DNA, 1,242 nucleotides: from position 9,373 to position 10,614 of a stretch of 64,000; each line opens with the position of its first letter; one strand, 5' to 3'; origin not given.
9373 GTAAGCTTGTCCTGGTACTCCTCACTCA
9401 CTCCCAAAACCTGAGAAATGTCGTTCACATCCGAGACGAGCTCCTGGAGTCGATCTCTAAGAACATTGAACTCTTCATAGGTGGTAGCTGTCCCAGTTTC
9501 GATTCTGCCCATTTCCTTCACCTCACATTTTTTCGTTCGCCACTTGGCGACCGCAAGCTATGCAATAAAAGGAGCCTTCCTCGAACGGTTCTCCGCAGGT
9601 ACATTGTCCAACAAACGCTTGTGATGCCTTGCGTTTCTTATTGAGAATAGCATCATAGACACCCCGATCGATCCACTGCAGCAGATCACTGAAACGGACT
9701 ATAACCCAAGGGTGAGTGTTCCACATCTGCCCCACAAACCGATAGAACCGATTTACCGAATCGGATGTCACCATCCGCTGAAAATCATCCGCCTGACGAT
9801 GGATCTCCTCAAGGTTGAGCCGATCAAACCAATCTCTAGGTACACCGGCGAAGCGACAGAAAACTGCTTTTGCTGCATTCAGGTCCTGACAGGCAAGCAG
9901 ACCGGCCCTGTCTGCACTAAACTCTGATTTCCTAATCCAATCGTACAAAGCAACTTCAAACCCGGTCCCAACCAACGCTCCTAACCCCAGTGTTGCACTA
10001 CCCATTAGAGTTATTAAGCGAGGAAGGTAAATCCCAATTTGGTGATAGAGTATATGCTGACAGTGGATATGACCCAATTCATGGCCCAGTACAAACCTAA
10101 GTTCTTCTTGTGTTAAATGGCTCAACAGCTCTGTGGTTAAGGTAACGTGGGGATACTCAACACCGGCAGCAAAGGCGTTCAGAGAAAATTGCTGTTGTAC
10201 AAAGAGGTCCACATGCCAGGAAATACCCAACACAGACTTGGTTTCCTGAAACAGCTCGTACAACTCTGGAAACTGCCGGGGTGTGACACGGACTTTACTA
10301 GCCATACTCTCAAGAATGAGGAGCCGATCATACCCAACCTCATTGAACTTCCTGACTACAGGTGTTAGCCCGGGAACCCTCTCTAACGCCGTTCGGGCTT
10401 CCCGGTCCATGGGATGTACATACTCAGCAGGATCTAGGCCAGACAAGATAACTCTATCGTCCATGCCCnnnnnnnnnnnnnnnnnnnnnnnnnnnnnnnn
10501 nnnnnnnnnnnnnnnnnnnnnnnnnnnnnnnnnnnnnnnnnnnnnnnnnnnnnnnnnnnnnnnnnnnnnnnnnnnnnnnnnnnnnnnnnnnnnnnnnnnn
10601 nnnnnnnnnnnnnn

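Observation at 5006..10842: Four-gene operon: zinc-ribbon glycine-zipper protein, M48-like peptidase and two dynamin-like GTPases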

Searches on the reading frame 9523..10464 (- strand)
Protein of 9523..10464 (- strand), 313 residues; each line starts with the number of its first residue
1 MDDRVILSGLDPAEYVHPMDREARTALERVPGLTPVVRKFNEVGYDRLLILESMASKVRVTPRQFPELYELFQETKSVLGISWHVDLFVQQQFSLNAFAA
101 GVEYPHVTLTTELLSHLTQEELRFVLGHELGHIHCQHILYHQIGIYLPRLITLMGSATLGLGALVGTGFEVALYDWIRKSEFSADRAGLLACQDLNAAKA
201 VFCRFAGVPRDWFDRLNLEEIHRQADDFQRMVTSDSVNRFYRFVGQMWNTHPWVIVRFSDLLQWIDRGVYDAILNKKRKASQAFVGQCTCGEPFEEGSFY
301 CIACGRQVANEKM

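Call 3: search_protein_families(library=pfam, proteins=[window:9523-10464:-], max_evalue=0.1)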
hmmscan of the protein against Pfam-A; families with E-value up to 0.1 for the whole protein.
window:9523-10464:- (313 aa): 5 families
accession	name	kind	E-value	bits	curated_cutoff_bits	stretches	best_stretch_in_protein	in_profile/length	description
PF01435.24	Peptidase_M48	-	3.5e-19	69.8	20.3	1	83-264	25-185/186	Peptidase family M48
PF05569.17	Peptidase_M56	-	1.3e-05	25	31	1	67-143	139-214/296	BlaR1 peptidase M56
PF10263.15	SprT-like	-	0.0063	16.8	25.6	1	103-140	42-78/108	SprT-like family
PF06114.19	Peptidase_M78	-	0.051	13.8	22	1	115-137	35-57/123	IrrE N-terminal-like domain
PF04692.18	PDGF_N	-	0.092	13.9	29.5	0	207-238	4-34/78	Platelet-derived growth factor, N terminal region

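Call 4: search_protein_families(library=ncbifam, proteins=[window:9523-10464:-], max_evalue=0.1)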
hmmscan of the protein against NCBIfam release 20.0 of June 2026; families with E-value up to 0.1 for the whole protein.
window:9523-10464:- (313 aa): 10 families
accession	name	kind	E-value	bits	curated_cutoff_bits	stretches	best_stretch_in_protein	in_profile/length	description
NF003425.0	PRK04897.1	equivalog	9.9e-12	44.7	355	1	53-157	67-172/298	zinc metalloprotease HtpX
NF002839.0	PRK03072.1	equivalog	2.9e-10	39.7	412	1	49-160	56-167/291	zinc metalloprotease HtpX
NF002775.0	PRK02870.1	equivalog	2.2e-09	37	285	1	60-138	109-189/338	zinc metalloprotease HtpX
NF002826.0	PRK03001.1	equivalog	3.3e-09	36.3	369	1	54-145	56-148/285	zinc metalloprotease HtpX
NF002669.0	PRK02391.1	equivalog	8.1e-09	35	341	1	49-152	61-164/298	zinc metalloprotease HtpX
NF002322.0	PRK01265.1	equivalog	9.1e-08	31.9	275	1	56-164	73-182/325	zinc metalloprotease HtpX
NF002363.0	PRK01345.1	equivalog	3.5e-07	29.6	422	1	53-160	54-162/318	zinc metalloprotease HtpX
NF003965.0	PRK05457.1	equivalog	3.7e-05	23.2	245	1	86-134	96-146/285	protease HtpX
NF000326.1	blaR1_generic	equivalog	0.0016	16.8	400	1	67-140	142-214/585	BlaR1 family beta-lactam sensor/signal transducer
NF052399.1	M48_lipo_LoiP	exception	0.0042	16.6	365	1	93-138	95-138/247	metalloprotease LoiP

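Call 5: search_protein_families(library=padloc, proteins=[window:9523-10464:-], max_evalue=0.1)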
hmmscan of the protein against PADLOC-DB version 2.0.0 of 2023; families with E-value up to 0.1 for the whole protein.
window:9523-10464:- (313 aa): 1 family
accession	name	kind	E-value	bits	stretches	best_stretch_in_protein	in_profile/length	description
PDLC04141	capP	-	0.014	12.9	1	118-136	63-81/242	capP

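Call 9: find_homologous_proteins(query=window:9523-10464:-, max_evalue=0.00001)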
Query window:9523-10464:- (313 aa): 862 proteins with E <= 0.00001 among 3295 candidates; the best 120 are listed.
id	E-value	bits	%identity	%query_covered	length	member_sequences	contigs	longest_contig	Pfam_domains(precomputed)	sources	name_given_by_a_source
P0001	5.1e-213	724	100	100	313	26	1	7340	PF01435.25,PF05569.18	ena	-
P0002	5.5e-122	425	59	98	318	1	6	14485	PF01435.25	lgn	-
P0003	1.4e-119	417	57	98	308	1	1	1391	PF01435.25,PF05569.18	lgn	-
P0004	3.8e-110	386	60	84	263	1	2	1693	PF01435.25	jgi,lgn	-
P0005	4.3e-106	373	53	97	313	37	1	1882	PF01435.25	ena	-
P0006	1.5e-100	355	51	97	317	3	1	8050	PF01435.25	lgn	-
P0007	1.7e-99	351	50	97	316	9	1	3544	PF01435.25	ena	-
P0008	2.2e-96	341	49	97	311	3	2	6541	PF01435.25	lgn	-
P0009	1.1e-94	335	48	100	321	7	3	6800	PF01435.25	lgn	-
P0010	7.2e-93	329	48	100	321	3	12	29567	PF01435.25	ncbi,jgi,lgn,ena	-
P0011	9.6e-92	326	48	96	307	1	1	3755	PF01435.25,PF10571.16,PF24460.2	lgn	-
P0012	2.2e-91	324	47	100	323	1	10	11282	PF01435.25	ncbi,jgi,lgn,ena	-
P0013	5.7e-90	320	47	97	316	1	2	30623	PF01435.25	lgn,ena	-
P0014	1.8e-88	315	51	90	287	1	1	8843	PF01435.25,PF05569.18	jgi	-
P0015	1.2e-81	293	42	98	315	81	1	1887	PF01435.25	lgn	-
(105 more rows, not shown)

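Call 10: find_encoding_contigs(protein=P0002, flank=10000, max_places=3)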
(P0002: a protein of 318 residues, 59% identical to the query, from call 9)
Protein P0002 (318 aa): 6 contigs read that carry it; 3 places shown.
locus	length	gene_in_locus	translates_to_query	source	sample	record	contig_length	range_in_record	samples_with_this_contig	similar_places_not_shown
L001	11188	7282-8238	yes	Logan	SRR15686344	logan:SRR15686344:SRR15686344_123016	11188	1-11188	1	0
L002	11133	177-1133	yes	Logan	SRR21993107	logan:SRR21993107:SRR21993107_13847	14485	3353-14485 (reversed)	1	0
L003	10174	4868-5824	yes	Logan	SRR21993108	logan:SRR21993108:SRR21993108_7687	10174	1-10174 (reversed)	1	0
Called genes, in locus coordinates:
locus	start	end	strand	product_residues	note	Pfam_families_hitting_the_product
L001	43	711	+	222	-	PF04932:Wzy_C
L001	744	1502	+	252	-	PF04991:LicD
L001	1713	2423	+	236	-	PF01128:IspD, PF12804:NTP_transf_3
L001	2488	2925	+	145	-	PF04991:LicD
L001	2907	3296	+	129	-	-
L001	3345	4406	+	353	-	PF01073:3Beta_HSD, PF01370:Epimerase, PF02719:Polysacc_synt_2 (weak), PF07993:NAD_binding_4 (weak), PF16363:GDP_Man_Dehyd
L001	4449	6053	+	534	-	PF01554:MatE (weak), PF03023:MurJ, PF01554:MatE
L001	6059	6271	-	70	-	-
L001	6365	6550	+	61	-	-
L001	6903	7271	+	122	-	-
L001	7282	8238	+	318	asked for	PF01435:Peptidase_M48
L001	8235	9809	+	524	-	PF00009:GTP_EFTU (faint), PF00350:Dynamin_N, PF01926:MMR_HSR1 (weak)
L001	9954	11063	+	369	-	-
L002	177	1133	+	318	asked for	PF01435:Peptidase_M48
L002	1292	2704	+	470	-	PF00009:GTP_EFTU (faint), PF00350:Dynamin_N, PF01926:MMR_HSR1 (weak)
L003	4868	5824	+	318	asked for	PF01435:Peptidase_M48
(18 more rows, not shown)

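Call 11: find_encoding_contigs(protein=P0010, flank=10000, max_places=3)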
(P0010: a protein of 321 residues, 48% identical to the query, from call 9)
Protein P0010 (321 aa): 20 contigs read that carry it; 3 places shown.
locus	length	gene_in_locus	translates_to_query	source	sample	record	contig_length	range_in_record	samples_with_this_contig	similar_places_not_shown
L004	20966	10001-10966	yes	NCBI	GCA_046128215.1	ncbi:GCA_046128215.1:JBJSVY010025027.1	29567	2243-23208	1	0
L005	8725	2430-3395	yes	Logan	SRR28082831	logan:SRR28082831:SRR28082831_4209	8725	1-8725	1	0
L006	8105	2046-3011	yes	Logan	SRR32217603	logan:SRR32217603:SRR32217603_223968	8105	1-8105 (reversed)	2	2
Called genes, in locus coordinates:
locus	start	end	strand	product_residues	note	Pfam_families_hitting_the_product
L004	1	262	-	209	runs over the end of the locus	-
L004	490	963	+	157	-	-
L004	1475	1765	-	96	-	PF05016:ParE_toxin (weak), PF15781:ParE-like_toxin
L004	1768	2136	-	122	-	-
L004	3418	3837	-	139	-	PF01934:HepT-like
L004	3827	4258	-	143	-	PF01909:NTP_transf_2 (weak), PF18765:Polbeta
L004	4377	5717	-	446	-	-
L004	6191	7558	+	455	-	PF01943:Polysacc_synt, PF01554:MatE, PF13440:Polysacc_synt_3 (weak)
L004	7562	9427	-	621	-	-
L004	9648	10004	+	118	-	-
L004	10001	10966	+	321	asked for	PF01435:Peptidase_M48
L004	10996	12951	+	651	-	PF01926:MMR_HSR1 (faint), PF00350:Dynamin_N, PF21808:Dynamin-like_hel_bact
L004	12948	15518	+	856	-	PF00350:Dynamin_N, PF01926:MMR_HSR1 (faint), PF00350:Dynamin_N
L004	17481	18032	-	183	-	-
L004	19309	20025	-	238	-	-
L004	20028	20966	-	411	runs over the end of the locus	-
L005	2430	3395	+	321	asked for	PF01435:Peptidase_M48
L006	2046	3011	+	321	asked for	PF01435:Peptidase_M48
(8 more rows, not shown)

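Call 13: find_related_loci(query=A1, collection=genome_contigs, flank=10000)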
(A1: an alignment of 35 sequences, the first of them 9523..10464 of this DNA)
Query A1 (313 aa) in genome_contigs; peptide patterns used: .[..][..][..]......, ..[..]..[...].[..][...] (x = any residue, [..] = any of these).
600 stretches matched a pattern (row limit reached: there are more); 594 encode a relative of the query (tblastn E <= 1e-3); the best 80 are kept; 80 distinct loci.
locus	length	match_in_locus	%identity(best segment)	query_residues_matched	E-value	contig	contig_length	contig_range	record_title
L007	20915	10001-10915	42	3-305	2e-77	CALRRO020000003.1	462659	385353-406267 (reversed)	MAG: Chitinophaga pinensis isolate JJ-K1D3-5-6-mx-bin567 genome assembly, contig: JJ-SE19A6-180-C3, whole genome shotgun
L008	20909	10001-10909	38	3-308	1e-74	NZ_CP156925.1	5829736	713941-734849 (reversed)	Sporomusa rhizae strain DSM 16652 chromosome, complete genome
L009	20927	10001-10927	41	3-308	3e-74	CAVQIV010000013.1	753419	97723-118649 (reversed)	MAG: Thermoanaerobaculaceae bacterium isolate MFD10043.bin.2.76 genome assembly, contig: contig_3561, whole genome shotg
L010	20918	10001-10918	41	3-309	3e-71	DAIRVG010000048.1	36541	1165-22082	MAG TPA_asm: Vicinamibacterales bacterium isolate CTOTU25967 NODE_220_length_36541_cov_11.010525, whole genome shotgun s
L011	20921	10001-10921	41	5-307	3e-76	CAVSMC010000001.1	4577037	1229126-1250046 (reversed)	MAG: uncultured beta proteobacterium isolate MFD04944.bin.1.190 genome assembly, contig: contig_14578, whole genome shot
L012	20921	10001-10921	40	7-309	3e-69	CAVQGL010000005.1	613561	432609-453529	MAG: uncultured Acidobacteriaceae bacterium isolate MFD05512.bin.1.17 genome assembly, contig: contig_24511, whole genom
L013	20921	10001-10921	36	3-308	2e-67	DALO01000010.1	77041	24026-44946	MAG TPA_asm: Methanobacterium sp. UBA353 UBA353_contig_5227, whole genome shotgun sequence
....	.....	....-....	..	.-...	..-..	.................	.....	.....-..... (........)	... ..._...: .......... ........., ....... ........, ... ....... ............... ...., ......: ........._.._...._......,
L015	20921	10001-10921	37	5-308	2e-66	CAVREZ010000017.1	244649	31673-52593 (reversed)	MAG: uncultured Acidobacteriota bacterium isolate MFD04463.bin.2.28 genome assembly, contig: contig_90772, whole genome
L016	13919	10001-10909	39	3-308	1e-65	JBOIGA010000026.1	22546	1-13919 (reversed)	MAG: Burkholderiales bacterium isolate SD8061_metabat2.bin.3 NODE_249_length_22546_cov_1.287123, whole genome shotgun se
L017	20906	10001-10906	36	3-308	5e-65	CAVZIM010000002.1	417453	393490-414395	MAG: uncultured Methanobacteriaceae archaeon isolate MFD01716.bin.1.165 genome assembly, contig: contig_39155, whole gen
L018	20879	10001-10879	38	7-299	2e-64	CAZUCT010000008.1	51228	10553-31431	MAG TPA_asm: uncultured bacterium isolate SRP141376_co3_269 genome assembly, contig: NODE_1575_length_51228_cov_59.20299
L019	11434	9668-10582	34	3-310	2e-64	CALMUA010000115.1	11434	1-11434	MAG TPA_asm: uncultured Ruminococcus sp. isolate ERR1414211_bin.38_CONCOCT_v1.1_MAG genome assembly, contig: ERZ1749899.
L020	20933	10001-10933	34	3-308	8e-62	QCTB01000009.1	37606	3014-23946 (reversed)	Prochlorococcus sp. AG-670-O13 Ga0172042_109, whole genome shotgun sequence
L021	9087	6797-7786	37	7-312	1e-60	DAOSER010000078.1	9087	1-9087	MAG TPA_asm: Methanoculleus sp. isolate AMR_MDS_1800 NODE_2847_length_9087_cov_59.565877, whole genome shotgun sequence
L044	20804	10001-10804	35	3-276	2e-53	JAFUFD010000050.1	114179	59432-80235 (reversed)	MAG: Prevotella sp. isolate RGIG4438 Roe_deer_Omasum-4__c15504, whole genome shotgun sequence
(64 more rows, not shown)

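Call 17: search_solved_structures(query=A1, max_evalue=0.01, show_alignments=1)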
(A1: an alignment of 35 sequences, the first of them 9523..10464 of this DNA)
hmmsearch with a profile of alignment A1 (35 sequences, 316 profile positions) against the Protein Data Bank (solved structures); distinct sequences matched with E-value up to 0.01: 8.
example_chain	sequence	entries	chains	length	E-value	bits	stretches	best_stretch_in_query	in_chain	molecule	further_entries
3cqb_A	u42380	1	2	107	4.5e-06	29.2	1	85-138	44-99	Probable protease htpX homolog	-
4il3_A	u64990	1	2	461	0.00018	24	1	92-147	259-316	Ste24p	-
4qhj_A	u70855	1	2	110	0.00042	22.8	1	70-136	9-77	Uncharacterized protein MJ1213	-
4qhf_A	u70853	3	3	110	0.00042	22.8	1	70-136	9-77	Uncharacterized protein MJ1213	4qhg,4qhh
4qhi_A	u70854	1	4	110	0.00047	22.6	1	94-136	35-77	Uncharacterized protein MJ1213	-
4jiu_A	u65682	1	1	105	0.0043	19.5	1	70-136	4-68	Proabylysin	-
9sfa_A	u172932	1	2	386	0.0044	19.4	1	254-314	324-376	Putative regulatory protein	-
6bh8_A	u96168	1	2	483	0.0053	19.1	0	118-143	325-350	CAAX prenyl protease 1 homolog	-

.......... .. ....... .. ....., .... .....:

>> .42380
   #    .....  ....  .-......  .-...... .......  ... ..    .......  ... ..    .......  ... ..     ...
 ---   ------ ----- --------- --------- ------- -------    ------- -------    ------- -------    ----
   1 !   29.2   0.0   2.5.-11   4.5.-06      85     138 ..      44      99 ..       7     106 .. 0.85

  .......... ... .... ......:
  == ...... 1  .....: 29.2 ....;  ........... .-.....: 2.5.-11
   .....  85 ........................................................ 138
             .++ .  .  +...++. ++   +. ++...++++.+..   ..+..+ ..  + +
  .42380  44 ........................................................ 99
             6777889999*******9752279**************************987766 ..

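Call 19: find_encoding_contigs(protein=P0013, flank=10000, max_places=2)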
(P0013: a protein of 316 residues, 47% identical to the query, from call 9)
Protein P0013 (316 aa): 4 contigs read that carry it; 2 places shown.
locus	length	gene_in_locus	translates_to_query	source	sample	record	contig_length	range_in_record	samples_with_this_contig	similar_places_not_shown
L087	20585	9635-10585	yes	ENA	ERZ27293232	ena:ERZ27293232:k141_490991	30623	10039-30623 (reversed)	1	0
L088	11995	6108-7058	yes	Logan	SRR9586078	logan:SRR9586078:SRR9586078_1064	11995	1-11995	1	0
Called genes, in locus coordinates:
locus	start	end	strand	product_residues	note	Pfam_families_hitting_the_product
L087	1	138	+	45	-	?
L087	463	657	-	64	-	-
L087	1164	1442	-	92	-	-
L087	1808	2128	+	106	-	-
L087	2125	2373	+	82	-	-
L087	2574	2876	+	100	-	-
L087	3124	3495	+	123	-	-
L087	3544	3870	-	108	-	-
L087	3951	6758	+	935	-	PF00580:UvrD-helicase, PF13245:AAA_19, PF13361:UvrD_C, PF13538:UvrD_C_2 (faint)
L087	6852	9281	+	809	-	PF08279:HTH_11 (faint), PF13280:WYL (faint), PF25583:WCX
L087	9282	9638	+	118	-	-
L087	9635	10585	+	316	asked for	PF01435:Peptidase_M48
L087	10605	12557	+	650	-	PF01926:MMR_HSR1 (faint), PF00350:Dynamin_N, PF21808:Dynamin-like_hel_bact (weak)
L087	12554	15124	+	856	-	PF00009:GTP_EFTU (faint), PF00350:Dynamin_N, PF01926:MMR_HSR1 (faint), PF00350:Dynamin_N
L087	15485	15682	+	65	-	-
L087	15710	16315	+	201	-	-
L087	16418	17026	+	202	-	-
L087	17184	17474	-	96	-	PF09827:CRISPR_Cas2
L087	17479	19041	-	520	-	PF01867:Cas_Cas1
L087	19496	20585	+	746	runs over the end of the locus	PF01966:HD (weak), PF18211:Csm1_B, PF22335:Cas10-Cmr2_palm2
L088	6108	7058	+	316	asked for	PF01435:Peptidase_M48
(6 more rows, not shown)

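Call 20: find_encoding_contigs(protein=P0006, flank=10000, max_places=2)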
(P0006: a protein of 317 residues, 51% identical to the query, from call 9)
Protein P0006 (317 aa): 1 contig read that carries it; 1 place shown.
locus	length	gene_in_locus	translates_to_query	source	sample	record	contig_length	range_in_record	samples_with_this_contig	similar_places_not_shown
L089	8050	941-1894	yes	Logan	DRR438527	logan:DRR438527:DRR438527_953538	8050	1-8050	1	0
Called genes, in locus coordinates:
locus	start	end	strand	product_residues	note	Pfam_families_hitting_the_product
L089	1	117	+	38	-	?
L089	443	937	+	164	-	-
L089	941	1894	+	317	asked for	PF01435:Peptidase_M48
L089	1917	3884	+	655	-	PF01926:MMR_HSR1 (weak), PF00350:Dynamin_N, PF21808:Dynamin-like_hel_bact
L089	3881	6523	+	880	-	PF00350:Dynamin_N, PF01926:MMR_HSR1 (faint), PF00350:Dynamin_N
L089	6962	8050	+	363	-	?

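Call 23: find_related_loci(query=A2, collection=metagenome_contigs, flank=10000)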
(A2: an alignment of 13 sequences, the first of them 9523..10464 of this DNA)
Query A2 (313 aa) in metagenome_contigs; peptide patterns used: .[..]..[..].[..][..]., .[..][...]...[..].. (x = any residue, [..] = any of these).
600 stretches matched a pattern (row limit reached: there are more); 394 encode a relative of the query (tblastn E <= 1e-3); the best 80 are kept; 80 distinct loci.
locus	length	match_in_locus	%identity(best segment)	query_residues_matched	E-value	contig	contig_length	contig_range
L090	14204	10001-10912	57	5-308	4e-125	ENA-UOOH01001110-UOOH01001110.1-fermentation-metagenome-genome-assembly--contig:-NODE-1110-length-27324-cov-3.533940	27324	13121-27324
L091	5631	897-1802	49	7-309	9e-101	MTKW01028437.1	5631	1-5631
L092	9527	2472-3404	48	5-305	5e-96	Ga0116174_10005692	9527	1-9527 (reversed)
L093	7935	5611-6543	42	4-310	5e-87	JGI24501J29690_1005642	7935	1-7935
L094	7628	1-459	75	125-277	6e-79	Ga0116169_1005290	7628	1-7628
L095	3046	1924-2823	37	10-308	3e-70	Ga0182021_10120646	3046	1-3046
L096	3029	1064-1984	34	5-308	1e-65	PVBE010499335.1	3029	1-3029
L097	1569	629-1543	33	3-310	4e-66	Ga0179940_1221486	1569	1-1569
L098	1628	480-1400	36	7-308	5e-65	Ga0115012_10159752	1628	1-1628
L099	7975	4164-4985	37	1-275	3e-61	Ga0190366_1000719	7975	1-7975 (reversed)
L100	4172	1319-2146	33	1-276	2e-57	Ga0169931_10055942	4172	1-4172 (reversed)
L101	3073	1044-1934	35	5-307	3e-56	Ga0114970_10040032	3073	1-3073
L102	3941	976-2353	35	3-278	1e-55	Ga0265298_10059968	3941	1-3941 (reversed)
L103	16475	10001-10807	35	3-277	2e-55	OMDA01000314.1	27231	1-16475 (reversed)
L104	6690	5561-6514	30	3-308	5e-55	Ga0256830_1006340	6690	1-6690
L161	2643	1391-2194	32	7-276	3e-42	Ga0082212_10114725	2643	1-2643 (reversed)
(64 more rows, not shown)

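Call 37: search_protein_families(library=pfam, proteins=[L090:893-3100:+, L090:3276-5093:+, L090:5607-6236:-, L090:6154-7203:+, L090:7432-8808:-, L004:4377-5717:-, L004:7562-9427:-, L087:15710-16315:+, L087:16418-17026:+, L089:6962-8050:+], max_evalue=0.001)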
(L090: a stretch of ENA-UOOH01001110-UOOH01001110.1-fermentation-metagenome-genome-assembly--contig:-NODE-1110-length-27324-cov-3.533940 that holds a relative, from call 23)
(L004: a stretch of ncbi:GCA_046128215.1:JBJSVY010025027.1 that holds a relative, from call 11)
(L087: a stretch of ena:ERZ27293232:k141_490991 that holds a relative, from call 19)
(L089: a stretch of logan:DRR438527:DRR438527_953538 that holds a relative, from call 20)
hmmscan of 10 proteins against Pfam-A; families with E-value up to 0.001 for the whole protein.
L090:893-3100:+ (735 aa): 2 families
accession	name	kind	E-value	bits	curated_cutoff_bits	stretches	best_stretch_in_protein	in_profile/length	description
PF08532.16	Glyco_hydro_42M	-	3.9e-07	30.2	25.8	1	409-572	20-187/207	Beta-galactosidase trimerisation domain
PF22369.2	GLMA_2nd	-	0.00041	20.5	27.7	1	442-487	42-87/138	GLMA-like, second domain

L090:3276-5093:+ (605 aa): 2 families
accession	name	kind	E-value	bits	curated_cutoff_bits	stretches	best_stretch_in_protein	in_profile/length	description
PF01432.26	Peptidase_M3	-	1.2e-24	87.9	27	1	204-584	2-453/457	Peptidase family M3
PF08439.15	Peptidase_M3_N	-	2.3e-16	60.2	25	1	116-181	2-68/70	Oligopeptidase F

L090:5607-6236:- (209 aa): 0 families

L090:6154-7203:+ (349 aa): 2 families
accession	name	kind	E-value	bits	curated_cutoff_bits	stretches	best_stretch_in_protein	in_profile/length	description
PF13749.12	HATPase_c_4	-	4.6e-14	52.6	26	1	115-192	4-83/89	Putative ATP-dependent DNA helicase recG C-terminal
PF13412.12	HTH_24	-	8e-05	22.6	21.9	1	228-270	6-48/48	Winged helix-turn-helix DNA-binding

L090:7432-8808:- (458 aa): 1 family
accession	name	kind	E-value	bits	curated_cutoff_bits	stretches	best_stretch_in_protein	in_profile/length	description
PF01554.23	MatE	-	5.4e-52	176.2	24.9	2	25-185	1-160/161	MatE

L004:4377-5717:- (446 aa): 0 families

L004:7562-9427:- (621 aa): 0 families

L087:15710-16315:+ (201 aa): 0 families

L087:16418-17026:+ (202 aa): 0 families

L089:6962-8050:+ (363 aa): 5 families
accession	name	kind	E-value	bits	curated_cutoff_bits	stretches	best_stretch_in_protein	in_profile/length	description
PF16927.11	HisKA_7TM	-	3.5e-55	187.7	28.6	1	11-235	1-224/224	N-terminal 7TM region of histidine kinase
PF08448.16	PAS_4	-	4.4e-07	30.5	23.1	1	243-343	2-109/110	PAS fold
PF13426.13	PAS_9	-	0.00011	22.8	27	1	248-341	3-103/103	PAS domain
PF13596.12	PAS_10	-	0.00047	21.2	22.1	1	242-340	5-106/106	PAS domain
PF00989.32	PAS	-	0.0007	20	22.6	0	239-339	4-113/113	PAS fold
